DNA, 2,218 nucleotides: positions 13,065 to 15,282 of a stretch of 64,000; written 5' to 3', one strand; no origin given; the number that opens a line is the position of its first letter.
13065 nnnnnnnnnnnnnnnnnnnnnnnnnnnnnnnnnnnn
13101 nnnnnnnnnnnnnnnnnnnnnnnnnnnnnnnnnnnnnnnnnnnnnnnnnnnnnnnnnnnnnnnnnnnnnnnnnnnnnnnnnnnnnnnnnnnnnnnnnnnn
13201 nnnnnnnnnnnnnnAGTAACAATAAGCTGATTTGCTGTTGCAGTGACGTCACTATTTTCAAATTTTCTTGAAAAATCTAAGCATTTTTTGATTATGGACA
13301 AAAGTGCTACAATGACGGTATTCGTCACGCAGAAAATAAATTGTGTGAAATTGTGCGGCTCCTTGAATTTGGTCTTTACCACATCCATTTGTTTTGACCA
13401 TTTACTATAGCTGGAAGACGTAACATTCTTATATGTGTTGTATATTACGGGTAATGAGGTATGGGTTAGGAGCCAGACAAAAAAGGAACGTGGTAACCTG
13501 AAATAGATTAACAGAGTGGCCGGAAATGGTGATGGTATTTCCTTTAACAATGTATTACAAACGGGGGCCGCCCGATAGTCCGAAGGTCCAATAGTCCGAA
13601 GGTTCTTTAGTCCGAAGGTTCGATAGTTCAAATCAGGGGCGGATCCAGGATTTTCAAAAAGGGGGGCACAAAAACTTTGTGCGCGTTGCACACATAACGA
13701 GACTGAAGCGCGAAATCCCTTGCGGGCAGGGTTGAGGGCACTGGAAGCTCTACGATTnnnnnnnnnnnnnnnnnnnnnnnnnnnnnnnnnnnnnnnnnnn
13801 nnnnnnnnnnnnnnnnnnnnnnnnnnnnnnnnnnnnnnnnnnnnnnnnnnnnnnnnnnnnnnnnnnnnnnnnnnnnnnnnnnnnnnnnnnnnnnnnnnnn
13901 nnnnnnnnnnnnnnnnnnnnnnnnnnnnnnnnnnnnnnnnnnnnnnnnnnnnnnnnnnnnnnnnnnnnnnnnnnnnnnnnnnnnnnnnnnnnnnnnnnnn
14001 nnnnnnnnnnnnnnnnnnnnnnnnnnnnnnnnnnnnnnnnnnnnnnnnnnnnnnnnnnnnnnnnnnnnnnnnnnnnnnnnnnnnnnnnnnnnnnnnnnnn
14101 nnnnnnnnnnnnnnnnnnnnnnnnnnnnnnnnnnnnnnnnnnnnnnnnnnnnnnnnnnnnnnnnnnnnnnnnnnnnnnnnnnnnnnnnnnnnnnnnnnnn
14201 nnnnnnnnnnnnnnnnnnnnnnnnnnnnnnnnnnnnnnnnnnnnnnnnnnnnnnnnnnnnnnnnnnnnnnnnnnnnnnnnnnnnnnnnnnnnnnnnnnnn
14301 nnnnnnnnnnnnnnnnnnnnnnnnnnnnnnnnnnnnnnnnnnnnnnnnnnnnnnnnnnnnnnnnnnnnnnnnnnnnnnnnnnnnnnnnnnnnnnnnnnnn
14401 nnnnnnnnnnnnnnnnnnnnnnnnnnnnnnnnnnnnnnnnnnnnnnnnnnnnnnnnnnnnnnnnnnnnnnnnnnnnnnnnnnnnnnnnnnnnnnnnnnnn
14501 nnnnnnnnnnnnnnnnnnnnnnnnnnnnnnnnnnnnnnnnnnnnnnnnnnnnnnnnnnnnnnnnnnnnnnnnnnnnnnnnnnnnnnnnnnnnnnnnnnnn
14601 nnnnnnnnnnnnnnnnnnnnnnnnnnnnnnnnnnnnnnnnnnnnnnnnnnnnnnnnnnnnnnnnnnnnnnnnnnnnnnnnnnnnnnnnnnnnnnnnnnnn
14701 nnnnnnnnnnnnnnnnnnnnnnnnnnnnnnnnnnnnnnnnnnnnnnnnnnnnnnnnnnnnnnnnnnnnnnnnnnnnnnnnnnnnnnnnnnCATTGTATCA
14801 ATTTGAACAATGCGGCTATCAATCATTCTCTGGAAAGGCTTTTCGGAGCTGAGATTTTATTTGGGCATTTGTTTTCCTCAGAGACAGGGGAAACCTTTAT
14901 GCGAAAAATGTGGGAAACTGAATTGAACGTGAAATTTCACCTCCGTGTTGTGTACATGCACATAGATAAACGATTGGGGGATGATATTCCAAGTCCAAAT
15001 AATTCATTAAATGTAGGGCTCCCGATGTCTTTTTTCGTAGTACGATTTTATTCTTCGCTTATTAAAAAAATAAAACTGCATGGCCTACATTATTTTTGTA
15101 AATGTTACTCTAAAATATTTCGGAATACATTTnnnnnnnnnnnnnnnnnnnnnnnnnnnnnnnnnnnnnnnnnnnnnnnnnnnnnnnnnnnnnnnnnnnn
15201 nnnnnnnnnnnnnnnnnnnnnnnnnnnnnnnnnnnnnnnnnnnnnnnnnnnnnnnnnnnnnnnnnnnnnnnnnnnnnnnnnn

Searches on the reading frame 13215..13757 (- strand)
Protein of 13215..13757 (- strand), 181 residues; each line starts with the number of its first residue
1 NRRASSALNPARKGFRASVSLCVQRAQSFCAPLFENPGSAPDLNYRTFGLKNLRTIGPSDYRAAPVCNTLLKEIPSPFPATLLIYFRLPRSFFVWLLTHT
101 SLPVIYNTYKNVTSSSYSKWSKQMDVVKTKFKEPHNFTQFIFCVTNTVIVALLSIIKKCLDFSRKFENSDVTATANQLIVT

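Call 11: search_protein_families(library=pfam, proteins=[window:13215-13757:-], max_evalue=1)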
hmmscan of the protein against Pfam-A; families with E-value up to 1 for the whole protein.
window:13215-13757:- (181 aa): 0 families

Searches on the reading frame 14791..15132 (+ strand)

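Call 11: search_protein_families(library=pfam, proteins=[window:14791-15132:+], max_evalue=1)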
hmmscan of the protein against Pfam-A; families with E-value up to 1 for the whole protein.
window:14791-15132:+ (114 aa): 1 family
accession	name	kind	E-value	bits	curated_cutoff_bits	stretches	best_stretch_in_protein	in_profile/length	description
PF11330.14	30K_MP_C_Ter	-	0.13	11.7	27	1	46-68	165-187/259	C-Terminal of 30K viral movement proteins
